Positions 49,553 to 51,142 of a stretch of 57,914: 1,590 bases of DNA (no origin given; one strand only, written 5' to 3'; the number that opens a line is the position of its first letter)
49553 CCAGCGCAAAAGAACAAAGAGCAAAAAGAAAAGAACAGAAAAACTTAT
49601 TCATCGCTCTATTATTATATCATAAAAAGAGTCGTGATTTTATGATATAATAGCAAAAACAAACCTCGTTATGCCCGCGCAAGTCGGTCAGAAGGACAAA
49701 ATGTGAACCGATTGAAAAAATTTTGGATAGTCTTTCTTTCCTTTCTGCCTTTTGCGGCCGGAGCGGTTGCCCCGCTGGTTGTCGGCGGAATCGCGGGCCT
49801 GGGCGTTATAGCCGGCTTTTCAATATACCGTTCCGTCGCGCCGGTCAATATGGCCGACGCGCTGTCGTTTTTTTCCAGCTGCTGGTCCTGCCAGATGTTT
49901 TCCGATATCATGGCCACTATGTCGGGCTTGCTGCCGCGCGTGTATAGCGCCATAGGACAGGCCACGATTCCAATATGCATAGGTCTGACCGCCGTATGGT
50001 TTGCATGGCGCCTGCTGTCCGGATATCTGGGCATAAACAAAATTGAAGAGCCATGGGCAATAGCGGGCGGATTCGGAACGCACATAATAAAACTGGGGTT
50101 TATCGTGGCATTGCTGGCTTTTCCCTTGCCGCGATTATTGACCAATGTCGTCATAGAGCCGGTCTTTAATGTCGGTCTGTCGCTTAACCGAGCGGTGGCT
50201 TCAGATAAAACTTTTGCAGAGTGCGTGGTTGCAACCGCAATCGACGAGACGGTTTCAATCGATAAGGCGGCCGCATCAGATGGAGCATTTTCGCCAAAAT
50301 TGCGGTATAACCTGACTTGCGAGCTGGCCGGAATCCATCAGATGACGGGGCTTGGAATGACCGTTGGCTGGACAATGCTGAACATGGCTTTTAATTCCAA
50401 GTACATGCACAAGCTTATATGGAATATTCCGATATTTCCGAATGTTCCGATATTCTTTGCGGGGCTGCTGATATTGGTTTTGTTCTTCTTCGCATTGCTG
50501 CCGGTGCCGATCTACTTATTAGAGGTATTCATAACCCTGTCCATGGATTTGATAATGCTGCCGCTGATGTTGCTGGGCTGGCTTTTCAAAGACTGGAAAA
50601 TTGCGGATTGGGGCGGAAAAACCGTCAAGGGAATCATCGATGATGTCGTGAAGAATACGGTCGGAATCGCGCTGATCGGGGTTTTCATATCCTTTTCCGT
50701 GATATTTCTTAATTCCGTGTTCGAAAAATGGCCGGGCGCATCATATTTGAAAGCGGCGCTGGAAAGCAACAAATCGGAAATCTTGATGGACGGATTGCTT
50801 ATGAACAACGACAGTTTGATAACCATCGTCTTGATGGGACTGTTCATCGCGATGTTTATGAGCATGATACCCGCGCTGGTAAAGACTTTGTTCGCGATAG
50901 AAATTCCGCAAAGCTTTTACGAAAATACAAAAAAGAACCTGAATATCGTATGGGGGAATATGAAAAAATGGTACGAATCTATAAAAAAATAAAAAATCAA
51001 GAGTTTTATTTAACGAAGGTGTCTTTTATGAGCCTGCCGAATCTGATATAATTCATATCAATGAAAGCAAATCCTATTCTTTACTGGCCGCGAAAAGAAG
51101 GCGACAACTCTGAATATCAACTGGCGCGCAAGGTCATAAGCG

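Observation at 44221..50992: Array of five paralogous polytopic membrane proteins (four tandem, one divergent): VirB6/TrbL-like, with no ATPase, pilin or VirB3/4 partner nearby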

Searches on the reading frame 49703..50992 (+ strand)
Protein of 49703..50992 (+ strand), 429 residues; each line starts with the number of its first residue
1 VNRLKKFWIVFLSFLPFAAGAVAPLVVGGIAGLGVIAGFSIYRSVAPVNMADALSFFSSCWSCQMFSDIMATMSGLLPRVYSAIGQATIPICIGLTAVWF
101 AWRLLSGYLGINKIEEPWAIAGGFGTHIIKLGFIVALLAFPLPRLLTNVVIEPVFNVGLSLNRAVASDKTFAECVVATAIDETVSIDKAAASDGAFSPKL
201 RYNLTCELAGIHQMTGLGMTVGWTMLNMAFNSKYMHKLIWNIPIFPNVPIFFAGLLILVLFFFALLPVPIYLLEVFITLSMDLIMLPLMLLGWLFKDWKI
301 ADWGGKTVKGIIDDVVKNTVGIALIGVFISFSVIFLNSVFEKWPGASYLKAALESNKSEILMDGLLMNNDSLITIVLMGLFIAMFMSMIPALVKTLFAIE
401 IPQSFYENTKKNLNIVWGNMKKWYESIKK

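Call 3: search_protein_families(library=pfam, proteins=[window:49703-50992:+], max_evalue=1)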
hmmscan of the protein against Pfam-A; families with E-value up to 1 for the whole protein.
window:49703-50992:+ (429 aa): 0 families

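Call 4: search_protein_families(library=ncbifam, proteins=[window:49703-50992:+], max_evalue=1)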
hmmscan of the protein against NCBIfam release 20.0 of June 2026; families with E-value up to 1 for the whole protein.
window:49703-50992:+ (429 aa): 0 families

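Call 7: find_homologous_proteins(query=window:49703-50992:+, max_evalue=0.001)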
Query window:49703-50992:+ (429 aa): 926 proteins with E <= 0.001 among 8000 candidates; the best 120 are listed.
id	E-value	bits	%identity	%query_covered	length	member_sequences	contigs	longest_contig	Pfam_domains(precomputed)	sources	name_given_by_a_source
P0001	1.0e-278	943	100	100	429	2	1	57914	-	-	-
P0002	5.5e-222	756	77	100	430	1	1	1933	-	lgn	-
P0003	7.4e-222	755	77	100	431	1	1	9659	-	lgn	-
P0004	1.9e-217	741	76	100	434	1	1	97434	-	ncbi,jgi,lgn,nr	ncbi:MAG: hypothetical protein LBJ73_04775 [Rickettsiales bacterium]|jgi:hypothetical protein|nr:hyp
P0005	5.4e-217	739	76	100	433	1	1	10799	-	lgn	-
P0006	8.2e-216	735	75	100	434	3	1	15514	-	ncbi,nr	ncbi:MAG: hypothetical protein LBF28_00130 [Rickettsiales bacterium]|nr:hypothetical protein [Ricket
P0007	1.1e-215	735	75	100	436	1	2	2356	-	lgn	-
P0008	3.1e-214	730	74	100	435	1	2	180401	-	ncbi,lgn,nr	ncbi:MAG: hypothetical protein JW974_01890 [Alphaproteobacteria bacterium]|nr:hypothetical protein [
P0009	1.0e-213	728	75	100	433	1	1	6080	-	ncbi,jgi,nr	ncbi:MAG: hypothetical protein LBF37_00920 [Rickettsiales bacterium]|jgi:hypothetical protein|nr:hyp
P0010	1.0e-212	725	74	100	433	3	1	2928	-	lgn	-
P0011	3.9e-211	720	75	100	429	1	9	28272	-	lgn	-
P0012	1.1e-210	718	75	100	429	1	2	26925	-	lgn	-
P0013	2.6e-209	714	71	100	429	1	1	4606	-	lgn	-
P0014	7.1e-209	712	74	100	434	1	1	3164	-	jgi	jgi:hypothetical protein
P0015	1.2e-207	708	73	100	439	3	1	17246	-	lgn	-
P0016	4.8e-207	706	73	100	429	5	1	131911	-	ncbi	-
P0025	5.9e-203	693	70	100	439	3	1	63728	-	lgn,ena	-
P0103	7.4e-198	676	71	98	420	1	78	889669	-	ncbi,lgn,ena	-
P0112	1.6e-197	675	68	100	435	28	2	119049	-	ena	-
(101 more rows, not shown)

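Call 11: search_solved_structures(query=window:49703-50992:+, max_evalue=10)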
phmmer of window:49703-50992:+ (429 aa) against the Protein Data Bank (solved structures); distinct sequences matched with E-value up to 10: 1.
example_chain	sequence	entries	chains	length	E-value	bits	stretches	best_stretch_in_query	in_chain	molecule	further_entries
9j6k_B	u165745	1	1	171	1.6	11.1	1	58-138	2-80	Protein X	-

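Call 13: find_encoding_contigs(protein=P0103, flank=10000, max_places=3)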
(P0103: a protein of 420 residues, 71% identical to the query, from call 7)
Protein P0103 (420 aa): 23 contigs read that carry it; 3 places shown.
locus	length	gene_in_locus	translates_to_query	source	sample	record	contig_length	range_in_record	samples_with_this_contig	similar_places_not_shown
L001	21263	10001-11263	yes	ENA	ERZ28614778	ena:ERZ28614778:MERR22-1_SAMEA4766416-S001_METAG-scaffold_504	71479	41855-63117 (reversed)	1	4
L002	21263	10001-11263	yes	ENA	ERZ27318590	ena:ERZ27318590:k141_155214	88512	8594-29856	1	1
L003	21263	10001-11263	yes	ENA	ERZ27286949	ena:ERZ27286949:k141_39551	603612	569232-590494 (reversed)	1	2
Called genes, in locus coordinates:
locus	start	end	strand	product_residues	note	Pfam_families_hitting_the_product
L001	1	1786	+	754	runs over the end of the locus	-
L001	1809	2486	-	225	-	PF00929:RNase_T, PF03104:DNA_pol_B_exo1 (faint), PF13482:RNase_H_2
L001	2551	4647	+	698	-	PF00580:UvrD-helicase, PF13245:AAA_19, PF13604:AAA_30 (faint), PF01443:Viral_helicase1 (faint), PF13361:UvrD_C, PF13538:UvrD_C_2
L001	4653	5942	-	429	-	-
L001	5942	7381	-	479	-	-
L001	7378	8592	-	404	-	-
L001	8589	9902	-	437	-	-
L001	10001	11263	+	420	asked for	-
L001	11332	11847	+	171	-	-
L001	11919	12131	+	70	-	PF01197:Ribosomal_L31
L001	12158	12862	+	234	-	PF00459:Inositol_P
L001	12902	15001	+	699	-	PF00912:Transgly, PF00905:Transpeptidase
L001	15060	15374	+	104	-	PF09864:MliC (weak)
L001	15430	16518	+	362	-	PF00953:Glycos_transf_4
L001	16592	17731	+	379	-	PF01098:FTSW_RODA_SPOVE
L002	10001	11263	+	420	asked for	-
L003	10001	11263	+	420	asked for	-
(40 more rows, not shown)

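Call 14: find_encoding_contigs(protein=P0008, flank=10000, max_places=2)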
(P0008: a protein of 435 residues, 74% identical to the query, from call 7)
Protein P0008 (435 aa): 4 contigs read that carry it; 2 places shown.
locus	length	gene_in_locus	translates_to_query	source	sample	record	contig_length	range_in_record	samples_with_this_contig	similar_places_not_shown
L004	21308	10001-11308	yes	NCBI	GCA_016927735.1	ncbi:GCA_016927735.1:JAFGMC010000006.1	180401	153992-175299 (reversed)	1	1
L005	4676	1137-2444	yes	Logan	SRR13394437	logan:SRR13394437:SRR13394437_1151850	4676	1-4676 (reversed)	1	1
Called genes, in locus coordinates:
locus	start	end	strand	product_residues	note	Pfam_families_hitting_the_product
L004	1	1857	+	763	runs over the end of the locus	-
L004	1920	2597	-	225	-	PF00929:RNase_T, PF13482:RNase_H_2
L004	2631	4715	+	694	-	PF00580:UvrD-helicase, PF13245:AAA_19, PF13604:AAA_30 (faint), PF13361:UvrD_C, PF13538:UvrD_C_2 (weak)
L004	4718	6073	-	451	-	-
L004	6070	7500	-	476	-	-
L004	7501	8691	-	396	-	-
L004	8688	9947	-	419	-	-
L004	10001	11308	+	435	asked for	-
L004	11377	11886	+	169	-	-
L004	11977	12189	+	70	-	PF01197:Ribosomal_L31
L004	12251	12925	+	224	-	PF00459:Inositol_P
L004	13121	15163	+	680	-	PF00912:Transgly, PF00905:Transpeptidase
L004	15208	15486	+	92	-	PF09864:MliC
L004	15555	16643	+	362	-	PF00953:Glycos_transf_4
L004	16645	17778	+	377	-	PF01098:FTSW_RODA_SPOVE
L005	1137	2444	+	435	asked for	-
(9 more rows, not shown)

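Call 15: find_encoding_contigs(protein=P0004, flank=10000, max_places=1)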
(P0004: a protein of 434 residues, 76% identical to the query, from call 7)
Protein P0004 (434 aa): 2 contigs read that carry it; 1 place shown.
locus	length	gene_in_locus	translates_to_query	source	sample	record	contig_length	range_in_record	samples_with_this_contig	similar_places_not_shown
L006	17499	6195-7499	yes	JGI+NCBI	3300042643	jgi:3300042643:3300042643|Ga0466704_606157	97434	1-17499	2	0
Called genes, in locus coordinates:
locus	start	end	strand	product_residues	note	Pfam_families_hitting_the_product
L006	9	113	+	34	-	-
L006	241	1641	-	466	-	-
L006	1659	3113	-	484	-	-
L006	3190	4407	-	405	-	-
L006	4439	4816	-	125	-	PF05635:23S_rRNA_IVP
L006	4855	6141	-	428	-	-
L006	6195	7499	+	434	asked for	-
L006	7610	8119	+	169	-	-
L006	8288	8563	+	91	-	PF01197:Ribosomal_L31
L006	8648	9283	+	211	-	PF00459:Inositol_P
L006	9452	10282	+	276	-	PF02498:Bro-N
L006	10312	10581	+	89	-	PF13483:Lactamase_B_3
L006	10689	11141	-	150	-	PF13560:HTH_31, PF01381:HTH_3 (weak)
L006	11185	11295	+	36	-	-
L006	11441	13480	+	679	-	PF00912:Transgly, PF00905:Transpeptidase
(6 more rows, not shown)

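Call 16: find_encoding_contigs(protein=P0112, flank=10000, max_places=1)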
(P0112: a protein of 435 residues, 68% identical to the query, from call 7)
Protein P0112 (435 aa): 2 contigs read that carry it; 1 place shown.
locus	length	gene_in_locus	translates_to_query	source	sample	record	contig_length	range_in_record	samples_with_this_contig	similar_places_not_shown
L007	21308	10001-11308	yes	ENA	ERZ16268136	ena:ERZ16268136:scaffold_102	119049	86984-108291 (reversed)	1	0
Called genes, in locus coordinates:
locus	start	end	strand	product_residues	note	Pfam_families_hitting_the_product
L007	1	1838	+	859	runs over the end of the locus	-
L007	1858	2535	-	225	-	PF00929:RNase_T, PF13482:RNase_H_2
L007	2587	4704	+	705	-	PF00580:UvrD-helicase, PF13245:AAA_19, PF13604:AAA_30 (faint), PF01443:Viral_helicase1 (faint), PF13361:UvrD_C, PF13538:UvrD_C_2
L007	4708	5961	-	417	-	-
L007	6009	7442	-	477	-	-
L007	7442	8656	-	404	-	-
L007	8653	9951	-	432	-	-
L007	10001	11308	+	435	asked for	-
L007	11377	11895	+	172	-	-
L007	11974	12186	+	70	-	PF01197:Ribosomal_L31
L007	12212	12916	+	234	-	PF00459:Inositol_P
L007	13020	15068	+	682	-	PF00912:Transgly, PF00905:Transpeptidase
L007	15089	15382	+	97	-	PF09864:MliC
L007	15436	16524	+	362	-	PF00953:Glycos_transf_4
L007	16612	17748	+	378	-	PF01098:FTSW_RODA_SPOVE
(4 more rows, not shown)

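Call 17: find_encoding_contigs(protein=P0016, flank=10000, max_places=1)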
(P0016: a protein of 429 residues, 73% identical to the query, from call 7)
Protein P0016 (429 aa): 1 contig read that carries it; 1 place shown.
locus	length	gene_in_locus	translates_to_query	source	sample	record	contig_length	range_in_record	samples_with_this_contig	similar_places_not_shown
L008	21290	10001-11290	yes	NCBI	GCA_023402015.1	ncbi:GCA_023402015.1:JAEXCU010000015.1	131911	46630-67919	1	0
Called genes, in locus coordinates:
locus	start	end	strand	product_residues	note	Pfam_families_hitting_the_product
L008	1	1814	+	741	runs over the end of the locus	-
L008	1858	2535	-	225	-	PF00929:RNase_T, PF03104:DNA_pol_B_exo1 (faint), PF13482:RNase_H_2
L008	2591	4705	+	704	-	PF00580:UvrD-helicase, PF13245:AAA_19, PF13604:AAA_30 (faint), PF01443:Viral_helicase1 (faint), PF13361:UvrD_C, PF13538:UvrD_C_2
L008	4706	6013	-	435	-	-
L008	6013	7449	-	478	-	-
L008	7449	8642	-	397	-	-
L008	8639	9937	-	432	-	-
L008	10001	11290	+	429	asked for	-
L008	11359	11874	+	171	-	-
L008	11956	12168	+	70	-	PF01197:Ribosomal_L31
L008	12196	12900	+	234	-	PF00459:Inositol_P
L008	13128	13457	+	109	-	PF01541:GIY-YIG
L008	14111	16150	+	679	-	PF00912:Transgly, PF00905:Transpeptidase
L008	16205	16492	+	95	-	PF09864:MliC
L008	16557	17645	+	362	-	PF00953:Glycos_transf_4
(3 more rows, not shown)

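Call 18: find_encoding_contigs(protein=P0025, flank=10000, max_places=1)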
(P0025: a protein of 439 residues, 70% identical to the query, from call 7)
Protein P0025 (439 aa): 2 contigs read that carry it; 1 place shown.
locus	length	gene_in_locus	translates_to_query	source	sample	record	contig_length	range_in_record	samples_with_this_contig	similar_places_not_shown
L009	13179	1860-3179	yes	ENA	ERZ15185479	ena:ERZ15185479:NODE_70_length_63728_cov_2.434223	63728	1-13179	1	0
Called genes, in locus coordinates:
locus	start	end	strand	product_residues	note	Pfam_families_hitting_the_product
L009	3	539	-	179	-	?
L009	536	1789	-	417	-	-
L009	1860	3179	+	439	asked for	-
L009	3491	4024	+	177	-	-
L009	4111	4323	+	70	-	PF01197:Ribosomal_L31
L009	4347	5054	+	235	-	PF00459:Inositol_P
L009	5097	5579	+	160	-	-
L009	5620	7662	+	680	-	PF00912:Transgly, PF00905:Transpeptidase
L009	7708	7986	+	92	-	PF09864:MliC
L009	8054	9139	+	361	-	PF10555:MraY_sig1 (weak), PF00953:Glycos_transf_4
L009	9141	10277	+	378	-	PF01098:FTSW_RODA_SPOVE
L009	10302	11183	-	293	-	-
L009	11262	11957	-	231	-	-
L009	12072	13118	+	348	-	PF03033:Glyco_transf_28, PF13579:Glyco_trans_4_4 (weak), PF04101:Glyco_tran_28_C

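Call 39: find_related_loci(query=A3, collection=genome_contigs, flank=10000)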
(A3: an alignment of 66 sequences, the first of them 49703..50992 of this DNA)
Query A3 (429 aa) in genome_contigs; peptide patterns used: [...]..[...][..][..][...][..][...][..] (x = any residue, [..] = any of these).
317 stretches matched a pattern; 193 encode a relative of the query (tblastn E <= 1e-3); the best 80 are kept; 80 distinct loci.
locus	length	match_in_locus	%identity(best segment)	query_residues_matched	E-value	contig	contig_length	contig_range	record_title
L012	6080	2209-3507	75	1-429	0e+0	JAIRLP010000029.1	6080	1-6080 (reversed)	MAG: Rickettsiales bacterium isolate Cc175_bin55 k119_2674411, whole genome shotgun sequence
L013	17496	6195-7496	76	1-429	0e+0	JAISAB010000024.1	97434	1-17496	MAG: Rickettsiales bacterium isolate Gx481_bin12 k119_1686310, whole genome shotgun sequence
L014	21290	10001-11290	74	1-428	0e+0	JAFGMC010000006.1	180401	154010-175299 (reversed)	MAG: Alphaproteobacteria bacterium isolate Zod_Metabat.441 k87_3630087, whole genome shotgun sequence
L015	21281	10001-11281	72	1-427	0e+0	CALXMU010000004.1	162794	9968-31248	MAG: uncultured Alphaproteobacteria bacterium isolate BRZ_MD__bin57 genome assembly, contig: BRZ_MD__NODE_110_length_162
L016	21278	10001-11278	71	1-426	0e+0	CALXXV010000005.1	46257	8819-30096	MAG: uncultured Alphaproteobacteria bacterium isolate E08__bin46 genome assembly, contig: E08__k127_212320, whole genome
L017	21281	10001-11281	71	1-427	0e+0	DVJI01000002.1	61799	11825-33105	MAG TPA_asm: Candidatus Enterousia intestinigallinarum isolate ChiGjej3B3-5194 ChiGjej3B3M5__C33979_L61799_SRR6323341, w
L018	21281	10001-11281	71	1-427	0e+0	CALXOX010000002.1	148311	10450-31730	MAG: uncultured Alphaproteobacteria bacterium isolate BRZ_MD__bin1 genome assembly, contig: BRZ_MD__NODE_142_length_1483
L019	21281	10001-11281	70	1-427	0e+0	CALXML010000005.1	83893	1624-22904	MAG: uncultured Alphaproteobacteria bacterium isolate BRZ_KL__bin36 genome assembly, contig: BRZ_KL__NODE_233_length_838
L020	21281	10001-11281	71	1-427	0e+0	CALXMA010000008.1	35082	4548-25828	MAG: uncultured Alphaproteobacteria bacterium isolate BRZ_IT__bin13 genome assembly, contig: BRZ_IT__NODE_1188_length_35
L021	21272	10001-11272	73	1-424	0e+0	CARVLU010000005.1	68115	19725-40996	MAG TPA_asm: uncultured Alphaproteobacteria bacterium isolate MGBC118324 genome assembly, contig: MGBC118324.5, whole ge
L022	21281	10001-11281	71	1-427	0e+0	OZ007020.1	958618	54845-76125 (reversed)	MAG: uncultured Alphaproteobacteria bacterium isolate 6730_HET_VAC_contig_11916_metaflye_circ MAG genome assembly, chrom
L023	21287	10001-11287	70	1-429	0e+0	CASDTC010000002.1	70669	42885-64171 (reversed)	uncultured proteobacterium isolate T11_L1_319319_idba_bin.126 genome assembly, contig: T11_L1_319319_idba_bin.126.fa_sca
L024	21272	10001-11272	73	1-424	0e+0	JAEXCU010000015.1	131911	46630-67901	MAG: Proteobacteria bacterium isolate OH_HBB_125 k127_140185, whole genome shotgun sequence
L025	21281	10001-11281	71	1-427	0e+0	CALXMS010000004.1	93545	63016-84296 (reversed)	MAG: uncultured Alphaproteobacteria bacterium isolate BRZ_MB__bin43 genome assembly, contig: BRZ_MB__NODE_396_length_935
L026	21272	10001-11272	70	1-424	0e+0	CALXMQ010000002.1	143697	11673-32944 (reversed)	MAG: uncultured Alphaproteobacteria bacterium isolate BRZ_KT__bin2 genome assembly, contig: BRZ_KT__NODE_36_length_14369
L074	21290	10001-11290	64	1-427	0e+0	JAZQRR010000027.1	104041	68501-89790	MAG: Candidatus Enterousia sp. isolate T1900045224_TC20190220.MAGScoT_cleanbin_000015 SGB_5385_k141_372, whole genome sh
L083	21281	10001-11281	65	1-427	0e+0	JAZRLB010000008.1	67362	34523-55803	MAG: Candidatus Enterousia sp. isolate T1900045443_YK20190134.MAGScoT_cleanbin_000013 SGB_7129_k141_694761, whole genome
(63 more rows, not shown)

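Call 47: search_protein_families(library=pfam, alignment_id=A4, max_evalue=0.01)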
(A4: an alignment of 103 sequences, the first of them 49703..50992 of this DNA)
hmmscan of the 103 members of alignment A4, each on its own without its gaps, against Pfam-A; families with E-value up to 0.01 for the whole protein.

A. member 1, window:49703-50992:+ (429 aa): 0 families

B. families by the number of members that match (of 103 scanned): 17 families
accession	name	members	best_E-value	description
PF04610.19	TrbL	8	1.5e-06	TrbL/VirB6 plasmid conjugal transfer protein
PF01551.29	Peptidase_M23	1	3.2e-14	Peptidase family M23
PF01926.29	MMR_HSR1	1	1.4e-09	50S ribosome-binding GTPase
PF04888.17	SseC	1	2.7e-07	Secretion system effector C (SseC) like family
PF02421.24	FeoB_N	1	3e-07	Ferrous iron transport protein B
PF00009.33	GTP_EFTU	1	2e-05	Elongation factor Tu GTP binding domain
PF05593.20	RHS_repeat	1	3.1e-05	RHS Repeat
PF03193.22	RsgA_GTPase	1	0.0003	RsgA GTPase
PF24195.1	DUF7420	1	0.00063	Family of unknown function (DUF7420)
PF17629.7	DUF5510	1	0.00074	Family of unknown function (DUF5510)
PF00025.27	Arf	1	0.00087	ADP-ribosylation factor family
PF08477.19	Roc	1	0.001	Ras of Complex, Roc, domain of DAPkinase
PF00071.28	Ras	1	0.0026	Ras family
PF12725.13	DUF3810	1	0.0029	Protein of unknown function (DUF3810)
PF18895.5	T4SS_pilin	1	0.0062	Type IV secretion system pilin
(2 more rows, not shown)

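Call 51: predict_structure(alignment_id=A3)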
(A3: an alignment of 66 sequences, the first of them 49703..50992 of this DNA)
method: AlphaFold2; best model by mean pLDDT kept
length: 429 residues; sequences in the alignment: 66
mean_pLDDT: 63.7   pTM: 0.54
mean pLDDT of the five models: 63.7, 62.0, 59.8, 53.5, 52.7
residues with pLDDT >= 90: 0; 70-90: 133; 50-70: 235; < 50: 61
segments of 3 or more residues with pLDDT < 50: 14-54, 182-186, 398-403
pLDDT, mean of each block of 10 residues (from residue 1): 58 44 40 39 38 53 66 75 83 83 73 62 78 83 74 68 58 52 49 65 68 68 71 58 65 78 72 73 78 71 60 68 67 62 56 61 58 68 67 55 47 65 62
secondary structure, 60 per line:
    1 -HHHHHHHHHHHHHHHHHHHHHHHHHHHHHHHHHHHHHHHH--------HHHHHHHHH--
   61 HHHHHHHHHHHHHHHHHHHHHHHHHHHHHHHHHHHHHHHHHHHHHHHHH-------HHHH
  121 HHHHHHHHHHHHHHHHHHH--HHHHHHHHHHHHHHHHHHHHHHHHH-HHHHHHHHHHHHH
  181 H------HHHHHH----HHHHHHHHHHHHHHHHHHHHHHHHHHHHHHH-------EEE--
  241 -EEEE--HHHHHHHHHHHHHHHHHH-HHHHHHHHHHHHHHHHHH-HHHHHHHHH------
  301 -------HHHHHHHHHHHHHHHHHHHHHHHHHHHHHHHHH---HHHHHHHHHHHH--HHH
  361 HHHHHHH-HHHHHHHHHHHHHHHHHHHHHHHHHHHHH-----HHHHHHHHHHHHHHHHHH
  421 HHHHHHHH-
elements in order: H2-41 H50-58 H61-109 H117-139 H142-166 H168-181 H188-193 H198-228 E236-238 E242-245 H248-265 H267-284 H286-294 H308-340 H344-355 H358-367 H369-397 H403-428
